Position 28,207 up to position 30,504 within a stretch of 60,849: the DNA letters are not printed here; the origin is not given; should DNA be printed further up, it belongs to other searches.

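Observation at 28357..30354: ABC ATPase covalently fused to a PucC/BCD-family MFS domain: a primary/secondary transporter chimera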

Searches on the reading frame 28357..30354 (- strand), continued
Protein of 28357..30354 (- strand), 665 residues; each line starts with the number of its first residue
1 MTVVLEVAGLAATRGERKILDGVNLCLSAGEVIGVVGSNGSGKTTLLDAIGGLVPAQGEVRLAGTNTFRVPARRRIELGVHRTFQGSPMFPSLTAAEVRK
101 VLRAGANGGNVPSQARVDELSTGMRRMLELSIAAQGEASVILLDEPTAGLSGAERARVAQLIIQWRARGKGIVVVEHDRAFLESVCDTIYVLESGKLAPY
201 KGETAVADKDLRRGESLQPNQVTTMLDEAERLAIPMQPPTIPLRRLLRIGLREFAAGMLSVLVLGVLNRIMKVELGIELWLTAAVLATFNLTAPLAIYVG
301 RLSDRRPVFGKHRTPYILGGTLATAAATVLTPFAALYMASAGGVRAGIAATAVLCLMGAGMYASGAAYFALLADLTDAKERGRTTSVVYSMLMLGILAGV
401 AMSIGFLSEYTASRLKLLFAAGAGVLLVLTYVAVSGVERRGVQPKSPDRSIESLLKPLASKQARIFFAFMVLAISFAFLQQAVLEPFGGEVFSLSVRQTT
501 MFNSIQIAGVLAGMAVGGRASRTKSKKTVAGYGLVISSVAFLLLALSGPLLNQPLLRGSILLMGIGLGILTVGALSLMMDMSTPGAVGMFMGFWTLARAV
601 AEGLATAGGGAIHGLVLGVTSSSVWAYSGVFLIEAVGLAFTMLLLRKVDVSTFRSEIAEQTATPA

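Call 65: find_encoding_contigs(protein=P0033, flank=9000, max_places=1)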
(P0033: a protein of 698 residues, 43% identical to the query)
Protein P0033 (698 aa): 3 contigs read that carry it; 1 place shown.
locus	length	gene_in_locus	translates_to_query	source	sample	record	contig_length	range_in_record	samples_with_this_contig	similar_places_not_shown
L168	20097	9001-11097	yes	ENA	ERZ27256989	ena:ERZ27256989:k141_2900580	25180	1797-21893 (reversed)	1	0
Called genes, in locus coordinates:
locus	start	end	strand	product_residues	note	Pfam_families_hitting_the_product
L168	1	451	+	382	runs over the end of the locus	PF00108:Thiolase_N (faint), PF02803:Thiolase_C, PF22691:Thiolase_C_1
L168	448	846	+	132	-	PF12172:zf-ChsH2, PF01796:OB_ChsH2_C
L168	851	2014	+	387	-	PF02771:Acyl-CoA_dh_N, PF02770:Acyl-CoA_dh_M, PF00441:Acyl-CoA_dh_1, PF22924:ACOX_C_alpha1 (faint), PF08028:Acyl-CoA_dh_2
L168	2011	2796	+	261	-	PF03328:HpcH_HpaI, PF15617:C-C_Bond_Lyase (faint)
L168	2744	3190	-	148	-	-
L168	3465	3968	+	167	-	-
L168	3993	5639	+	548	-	-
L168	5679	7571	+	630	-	PF02653:BPD_transp_2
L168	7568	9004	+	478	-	PF00005:ABC_tran, PF13304:AAA_21 (faint)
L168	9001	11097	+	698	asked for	PF00005:ABC_tran, PF02463:SMC_N (faint), PF13476:AAA_23 (weak), PF13555:AAA_29 (weak), PF13304:AAA_21 (weak), PF03209:PUCC, PF07690:MFS_1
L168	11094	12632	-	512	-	PF00501:AMP-binding, PF13193:AMP-binding_C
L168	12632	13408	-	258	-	PF00106:adh_short, PF08659:KR (weak), PF13561:adh_short_C2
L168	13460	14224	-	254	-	PF00440:TetR_N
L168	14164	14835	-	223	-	PF01545:Cation_efflux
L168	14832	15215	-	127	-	PF01022:HTH_5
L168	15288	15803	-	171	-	PF04978:MST, PF11716:MDMPI_N (weak), PF12867:DinB_2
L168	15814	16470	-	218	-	PF21003:NucS_N, PF01939:NucS_C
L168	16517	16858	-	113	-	-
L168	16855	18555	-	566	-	PF00413:Peptidase_M10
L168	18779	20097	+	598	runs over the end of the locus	-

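Call 66: find_encoding_contigs(protein=P0074, flank=9000, max_places=1)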
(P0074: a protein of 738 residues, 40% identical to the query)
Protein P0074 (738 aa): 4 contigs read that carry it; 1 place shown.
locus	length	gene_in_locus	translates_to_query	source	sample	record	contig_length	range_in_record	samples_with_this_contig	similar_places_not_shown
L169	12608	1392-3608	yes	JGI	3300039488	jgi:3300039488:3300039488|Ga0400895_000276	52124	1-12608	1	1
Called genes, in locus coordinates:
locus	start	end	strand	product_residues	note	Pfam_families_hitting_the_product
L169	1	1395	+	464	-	?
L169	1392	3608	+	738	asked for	PF00005:ABC_tran, PF02463:SMC_N (faint), PF13555:AAA_29 (weak), PF13304:AAA_21 (faint), PF03092:BT1, PF07690:MFS_1, PF03209:PUCC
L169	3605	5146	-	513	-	PF00501:AMP-binding, PF13193:AMP-binding_C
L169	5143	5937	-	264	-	PF00106:adh_short, PF08659:KR, PF13561:adh_short_C2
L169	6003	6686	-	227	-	PF00440:TetR_N, PF17932:TetR_C_24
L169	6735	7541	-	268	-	PF00596:Aldolase_II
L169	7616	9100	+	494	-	PF12710:HAD, PF01553:Acyltransferase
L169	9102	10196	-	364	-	PF16701:Ad_Cy_reg (weak), PF00211:Guanylate_cyc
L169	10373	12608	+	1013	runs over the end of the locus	PF00211:Guanylate_cyc, PF13191:AAA_16, PF13401:AAA_22 (weak), PF13424:TPR_12 (faint), PF00515:TPR_1 (faint)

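Call 67: find_encoding_contigs(protein=P0031, flank=9000, max_places=1)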
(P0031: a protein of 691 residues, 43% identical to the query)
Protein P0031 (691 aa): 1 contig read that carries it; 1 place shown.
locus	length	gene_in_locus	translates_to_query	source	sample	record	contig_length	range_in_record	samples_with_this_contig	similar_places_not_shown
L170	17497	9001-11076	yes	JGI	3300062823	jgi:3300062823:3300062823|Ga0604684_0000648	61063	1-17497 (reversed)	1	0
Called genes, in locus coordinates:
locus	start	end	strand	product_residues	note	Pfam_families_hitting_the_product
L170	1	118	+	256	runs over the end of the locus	PF00005:ABC_tran, PF02463:SMC_N (faint), PF13555:AAA_29 (weak), PF13304:AAA_21 (weak)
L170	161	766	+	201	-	-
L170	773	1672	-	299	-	PF01636:APH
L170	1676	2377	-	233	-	PF13489:Methyltransf_23, PF08241:Methyltransf_11, PF08242:Methyltransf_12, PF13649:Methyltransf_25, PF13847:Methyltransf_31 (weak)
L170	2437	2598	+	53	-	-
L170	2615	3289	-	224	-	PF01126:Heme_oxygenase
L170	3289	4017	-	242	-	PF01126:Heme_oxygenase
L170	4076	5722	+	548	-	-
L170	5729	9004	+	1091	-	PF02653:BPD_transp_2, PF00005:ABC_tran, PF13304:AAA_21 (faint)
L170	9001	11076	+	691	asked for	PF00005:ABC_tran, PF13304:AAA_21 (faint), PF07690:MFS_1, PF03209:PUCC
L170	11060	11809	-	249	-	PF00072:Response_reg, PF00486:Trans_reg_C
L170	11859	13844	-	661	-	PF00990:GGDEF, PF00563:EAL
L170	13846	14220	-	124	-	PF07689:KaiB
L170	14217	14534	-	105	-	PF07689:KaiB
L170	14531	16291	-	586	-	PF00154:RecA_N (faint), PF03796:DnaB_C (faint), PF06745:ATPase, PF13191:AAA_16 (faint), PF13481:AAA_25, PF13481:AAA_25 (weak), PF06745:ATPase, PF23442:DUF7125 (weak), +3 more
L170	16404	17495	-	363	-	?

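Call 68: search_solved_structures(query=L170:2615-3289:-, max_evalue=0.01)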
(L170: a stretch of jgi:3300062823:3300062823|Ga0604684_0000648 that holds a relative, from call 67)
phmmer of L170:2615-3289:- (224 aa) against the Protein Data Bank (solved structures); distinct sequences matched with E-value up to 0.01: 30.
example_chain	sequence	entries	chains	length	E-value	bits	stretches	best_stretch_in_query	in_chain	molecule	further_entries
4mec_A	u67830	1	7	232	1.7e-30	109.8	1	5-218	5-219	Heme oxygenase 1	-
3i9t_A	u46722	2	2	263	2.5e-30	109.2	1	5-218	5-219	Heme oxygenase 1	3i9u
1dve_A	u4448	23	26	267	2.7e-30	109.1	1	5-218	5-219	HEME OXYGENASE-1 | apo heme oxygenase-1 | Hemeoxygenase-1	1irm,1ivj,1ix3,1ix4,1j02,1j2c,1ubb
6j7a_A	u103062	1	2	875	1.3e-29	106.9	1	7-218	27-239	Heme oxygenase 1,NADPH--cytochrome P450 reductase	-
6j79_A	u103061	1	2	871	1.4e-29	106.8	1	7-218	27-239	Heme oxygenase 1,NADPH--cytochrome P450 reductase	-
6j7i_A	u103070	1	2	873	1.4e-29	106.8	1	7-218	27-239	Heme oxygenase 1,NADPH--cytochrome P450 reductase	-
1dvg_A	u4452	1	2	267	2e-29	106.2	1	5-218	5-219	HEME OXYGENASE-1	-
1ni6_A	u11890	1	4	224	9.3e-29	104.1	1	1-216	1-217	Heme oxygenase 1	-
1xk2_A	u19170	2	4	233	1e-28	104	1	1-217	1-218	Heme oxygenase 1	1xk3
1n3u_A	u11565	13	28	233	1e-28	104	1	1-217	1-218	heme oxygenase 1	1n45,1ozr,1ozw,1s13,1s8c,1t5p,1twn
6eha_A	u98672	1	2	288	2e-28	103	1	1-217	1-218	Heme oxygenase 1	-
1oyk_A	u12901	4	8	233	2.6e-28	102.6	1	1-217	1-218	Heme oxygenase 1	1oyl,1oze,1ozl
1xk0_A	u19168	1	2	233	7e-28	101.2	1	1-217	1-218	Heme oxygenase 1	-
1xjz_A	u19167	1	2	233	7e-28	101.2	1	1-217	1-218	Heme oxygenase 1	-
1xk1_A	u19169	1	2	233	1.3e-27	100.3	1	1-217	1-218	Heme oxygenase 1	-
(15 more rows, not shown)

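Call 69: search_solved_structures(query=L170:3289-4017:-, max_evalue=0.01)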
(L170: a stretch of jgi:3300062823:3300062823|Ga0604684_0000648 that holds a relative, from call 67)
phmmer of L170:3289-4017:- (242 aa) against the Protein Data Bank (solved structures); distinct sequences matched with E-value up to 0.01: 32.
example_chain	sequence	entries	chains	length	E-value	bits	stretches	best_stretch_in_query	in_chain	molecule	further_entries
1xjz_A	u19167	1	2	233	6.5e-31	111.1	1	23-228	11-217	Heme oxygenase 1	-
1dvg_A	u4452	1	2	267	1.3e-30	110.1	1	22-228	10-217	HEME OXYGENASE-1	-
4mec_A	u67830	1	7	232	2.3e-30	109.3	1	22-228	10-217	Heme oxygenase 1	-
1n3u_A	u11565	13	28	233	2.4e-30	109.3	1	23-228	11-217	heme oxygenase 1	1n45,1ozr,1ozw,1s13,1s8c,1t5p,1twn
1ni6_A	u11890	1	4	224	2.5e-30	109.2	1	23-227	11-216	Heme oxygenase 1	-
1xk0_A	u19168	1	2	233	3.3e-30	108.8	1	23-228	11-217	Heme oxygenase 1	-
3i9t_A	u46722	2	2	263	3.5e-30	108.7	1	22-228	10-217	Heme oxygenase 1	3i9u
1dve_A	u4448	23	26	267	3.7e-30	108.6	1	22-228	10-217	HEME OXYGENASE-1 | apo heme oxygenase-1 | Hemeoxygenase-1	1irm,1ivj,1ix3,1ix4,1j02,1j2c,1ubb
6eha_A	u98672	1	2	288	4.7e-30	108.3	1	23-228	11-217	Heme oxygenase 1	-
1we1_A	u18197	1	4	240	1.2e-29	107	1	25-225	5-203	Heme oxygenase 1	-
1xk2_A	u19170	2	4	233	1.2e-29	107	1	23-228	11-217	Heme oxygenase 1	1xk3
5btq_A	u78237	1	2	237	3.1e-29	105.6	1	23-228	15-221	Heme oxygenase 1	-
1oyk_A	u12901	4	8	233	3.1e-29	105.6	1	23-228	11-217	Heme oxygenase 1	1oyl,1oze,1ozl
6j79_A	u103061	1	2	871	4.6e-29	105.1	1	22-228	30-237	Heme oxygenase 1,NADPH--cytochrome P450 reductase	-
6j7i_A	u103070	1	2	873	4.6e-29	105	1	22-228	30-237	Heme oxygenase 1,NADPH--cytochrome P450 reductase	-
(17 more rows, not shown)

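Call 70: search_protein_representatives(alignment_id=A1)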
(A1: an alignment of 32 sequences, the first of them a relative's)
Query: 32 sequences, 689 profile positions. Proteins with E-value up to 0.001 (for the whole library): 971154; up to 1e-10: 432384; up to 1e-30: 38655. The best 150 are listed.
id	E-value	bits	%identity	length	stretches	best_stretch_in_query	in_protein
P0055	8.2e-295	995.8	-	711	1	2-680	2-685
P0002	6.4e-259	877.2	-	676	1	2-676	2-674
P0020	7.7e-246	833.9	-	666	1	3-678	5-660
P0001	2.9e-240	815.5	-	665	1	2-681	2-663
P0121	1.8e-211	720.4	-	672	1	5-667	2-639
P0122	3.6e-180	616.9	-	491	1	273-684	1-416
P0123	6.6e-152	523.5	-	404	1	278-679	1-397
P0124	7.8e-138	477.0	-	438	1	251-676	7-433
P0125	2.7e-123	428.9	-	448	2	4-370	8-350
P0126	2.2e-117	409.4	-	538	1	4-357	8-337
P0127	1.9e-113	396.4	-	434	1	257-678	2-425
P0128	6.8e-98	345.0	-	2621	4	18-211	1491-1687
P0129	3.7e-97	342.5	-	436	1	260-679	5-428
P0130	1.7e-95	337.1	-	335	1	254-586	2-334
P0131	1.1e-92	327.8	-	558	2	4-214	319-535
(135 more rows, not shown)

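Call 75: list_cluster_members(proteins=[P0002, P0003, P0023, P0026, P0055, P0060, P0069, P0121, P0020, P0053])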
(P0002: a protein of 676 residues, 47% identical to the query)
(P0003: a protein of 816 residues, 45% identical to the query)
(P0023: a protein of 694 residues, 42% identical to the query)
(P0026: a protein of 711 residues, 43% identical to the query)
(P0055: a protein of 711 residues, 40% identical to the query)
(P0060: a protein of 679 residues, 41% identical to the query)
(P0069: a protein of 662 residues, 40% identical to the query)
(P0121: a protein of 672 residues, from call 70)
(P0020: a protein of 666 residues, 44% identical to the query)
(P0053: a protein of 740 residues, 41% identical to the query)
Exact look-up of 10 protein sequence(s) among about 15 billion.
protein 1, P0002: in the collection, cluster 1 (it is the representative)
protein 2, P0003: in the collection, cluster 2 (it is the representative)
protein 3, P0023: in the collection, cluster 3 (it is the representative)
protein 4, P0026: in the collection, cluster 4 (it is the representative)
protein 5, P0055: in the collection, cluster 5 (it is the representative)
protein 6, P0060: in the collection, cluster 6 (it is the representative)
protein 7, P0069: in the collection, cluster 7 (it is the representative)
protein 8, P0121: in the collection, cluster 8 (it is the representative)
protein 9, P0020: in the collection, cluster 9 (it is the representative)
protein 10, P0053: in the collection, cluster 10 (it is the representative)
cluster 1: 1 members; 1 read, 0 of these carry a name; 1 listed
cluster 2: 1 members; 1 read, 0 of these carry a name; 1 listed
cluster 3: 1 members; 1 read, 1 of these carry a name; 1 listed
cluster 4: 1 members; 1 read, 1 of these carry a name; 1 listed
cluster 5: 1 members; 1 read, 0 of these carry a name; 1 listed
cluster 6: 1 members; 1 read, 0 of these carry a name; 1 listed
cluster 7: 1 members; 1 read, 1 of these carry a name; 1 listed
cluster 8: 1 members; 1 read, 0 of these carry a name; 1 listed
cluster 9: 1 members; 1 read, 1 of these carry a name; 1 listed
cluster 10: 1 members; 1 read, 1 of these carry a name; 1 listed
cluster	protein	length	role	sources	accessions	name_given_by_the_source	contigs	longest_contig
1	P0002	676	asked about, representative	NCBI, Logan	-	-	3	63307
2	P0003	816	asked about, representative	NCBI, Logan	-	-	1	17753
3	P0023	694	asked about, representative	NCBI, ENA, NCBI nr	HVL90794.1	MAG TPA: MFS transporter [Actinomycetota bacterium] | MFS transporter [Actinomycetota bacterium]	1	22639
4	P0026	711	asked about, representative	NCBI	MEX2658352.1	MAG: MFS transporter [Acidimicrobiales bacterium]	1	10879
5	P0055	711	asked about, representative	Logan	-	-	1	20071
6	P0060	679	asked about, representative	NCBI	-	-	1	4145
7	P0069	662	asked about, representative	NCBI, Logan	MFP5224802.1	MAG: MFS transporter [Actinomycetota bacterium]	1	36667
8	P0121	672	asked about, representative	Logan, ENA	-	-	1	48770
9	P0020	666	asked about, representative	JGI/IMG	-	MFS transporter, BCD family, chlorophyll transporter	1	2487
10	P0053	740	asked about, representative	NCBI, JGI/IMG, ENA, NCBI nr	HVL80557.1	MAG TPA: MFS transporter [Actinomycetota bacterium] | MFS transporter [Actinomycetota bacterium]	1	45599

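Call 76: find_encoding_contigs(protein=P0005, flank=9000, max_places=1)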
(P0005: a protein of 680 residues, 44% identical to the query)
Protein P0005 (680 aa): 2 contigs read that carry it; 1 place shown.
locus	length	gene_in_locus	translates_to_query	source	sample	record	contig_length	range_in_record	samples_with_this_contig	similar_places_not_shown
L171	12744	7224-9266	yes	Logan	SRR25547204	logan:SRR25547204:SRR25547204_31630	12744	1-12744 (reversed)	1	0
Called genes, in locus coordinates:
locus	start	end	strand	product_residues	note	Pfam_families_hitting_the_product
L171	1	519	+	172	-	?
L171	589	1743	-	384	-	PF00201:UDPGT, PF04101:Glyco_tran_28_C, PF06722:EryCIII-like_C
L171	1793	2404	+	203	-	PF00440:TetR_N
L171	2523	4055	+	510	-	-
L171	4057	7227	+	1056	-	PF02653:BPD_transp_2, PF00005:ABC_tran, PF13304:AAA_21 (faint)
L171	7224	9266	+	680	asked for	PF00005:ABC_tran, PF02463:SMC_N (faint), PF13304:AAA_21 (weak), PF07690:MFS_1, PF03209:PUCC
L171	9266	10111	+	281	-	PF13883:CREG_beta-barrel, PF01243:PNPOx_N, PF10615:DUF2470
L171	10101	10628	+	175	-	PF00210:Ferritin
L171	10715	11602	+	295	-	PF00497:SBP_bac_3, PF10613:Lig_chan-Glu_bd (weak), PF09084:NMT1 (faint)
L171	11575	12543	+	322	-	PF00528:BPD_transp_1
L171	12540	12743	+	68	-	?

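Call 77: find_encoding_contigs(protein=P0055, flank=9000, max_places=1)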
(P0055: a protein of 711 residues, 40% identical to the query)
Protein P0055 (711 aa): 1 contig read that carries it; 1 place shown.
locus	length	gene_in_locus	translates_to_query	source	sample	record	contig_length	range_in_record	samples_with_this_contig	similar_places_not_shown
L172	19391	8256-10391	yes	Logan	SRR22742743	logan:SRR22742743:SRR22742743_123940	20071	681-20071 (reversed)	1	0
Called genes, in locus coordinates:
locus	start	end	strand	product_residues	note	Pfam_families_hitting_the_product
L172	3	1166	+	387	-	?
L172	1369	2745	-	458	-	PF01565:FAD_binding_4, PF08031:BBE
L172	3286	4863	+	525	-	-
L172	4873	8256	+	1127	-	PF02653:BPD_transp_2, PF00005:ABC_tran, PF13304:AAA_21 (faint)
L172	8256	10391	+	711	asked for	PF00005:ABC_tran, PF13555:AAA_29 (faint), PF13304:AAA_21 (faint), PF07690:MFS_1, PF13347:MFS_2, PF03209:PUCC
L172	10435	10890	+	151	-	-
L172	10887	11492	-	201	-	PF00440:TetR_N, PF17935:TetR_C_27 (weak)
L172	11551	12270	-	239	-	PF01126:Heme_oxygenase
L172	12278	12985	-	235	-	PF01126:Heme_oxygenase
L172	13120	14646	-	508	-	PF12860:PAS_7, PF00512:HisKA, PF02518:HATPase_c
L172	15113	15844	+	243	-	PF00657:Lipase_GDSL, PF13472:Lipase_GDSL_2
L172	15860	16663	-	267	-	PF25852:DUF6242_C (faint)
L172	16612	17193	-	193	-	-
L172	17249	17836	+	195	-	-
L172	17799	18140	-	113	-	-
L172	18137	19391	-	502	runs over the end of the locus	-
